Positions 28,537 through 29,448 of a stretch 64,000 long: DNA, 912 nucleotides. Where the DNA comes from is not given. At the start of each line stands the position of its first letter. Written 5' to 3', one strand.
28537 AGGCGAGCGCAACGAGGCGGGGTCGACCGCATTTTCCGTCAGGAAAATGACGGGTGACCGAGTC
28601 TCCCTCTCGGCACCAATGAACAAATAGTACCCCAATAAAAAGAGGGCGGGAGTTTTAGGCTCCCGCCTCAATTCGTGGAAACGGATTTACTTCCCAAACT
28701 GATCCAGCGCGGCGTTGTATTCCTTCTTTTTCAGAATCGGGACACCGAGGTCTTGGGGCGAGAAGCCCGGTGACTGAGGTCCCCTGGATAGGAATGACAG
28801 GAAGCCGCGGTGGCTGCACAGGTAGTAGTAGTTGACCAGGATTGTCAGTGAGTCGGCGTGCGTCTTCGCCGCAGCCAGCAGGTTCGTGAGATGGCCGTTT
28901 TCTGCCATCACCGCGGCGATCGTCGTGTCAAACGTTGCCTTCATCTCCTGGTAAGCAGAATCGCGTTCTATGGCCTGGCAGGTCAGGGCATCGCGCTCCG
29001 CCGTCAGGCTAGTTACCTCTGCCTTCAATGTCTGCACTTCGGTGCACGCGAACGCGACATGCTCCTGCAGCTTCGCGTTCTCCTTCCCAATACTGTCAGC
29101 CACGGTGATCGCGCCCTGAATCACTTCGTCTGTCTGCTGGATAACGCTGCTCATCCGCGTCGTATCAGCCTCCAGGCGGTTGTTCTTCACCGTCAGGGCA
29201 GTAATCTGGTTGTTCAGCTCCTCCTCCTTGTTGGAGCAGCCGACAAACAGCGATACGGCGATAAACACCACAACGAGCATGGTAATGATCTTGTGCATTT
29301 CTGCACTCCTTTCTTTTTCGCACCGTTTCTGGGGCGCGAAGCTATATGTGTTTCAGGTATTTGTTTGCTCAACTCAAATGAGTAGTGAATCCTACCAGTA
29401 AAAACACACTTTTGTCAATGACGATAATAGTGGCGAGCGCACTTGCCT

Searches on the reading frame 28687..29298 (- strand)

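Call 98: search_protein_families(library=pfam, proteins=[window:28687-29298:-], max_evalue=0.001)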
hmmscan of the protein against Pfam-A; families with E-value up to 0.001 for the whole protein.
window:28687-29298:- (203 aa): 1 family
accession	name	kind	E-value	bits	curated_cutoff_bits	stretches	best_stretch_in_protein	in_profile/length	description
PF25014.1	NET2A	-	2.7e-05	24.6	33.1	1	23-96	160-233/235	NET2A-like domain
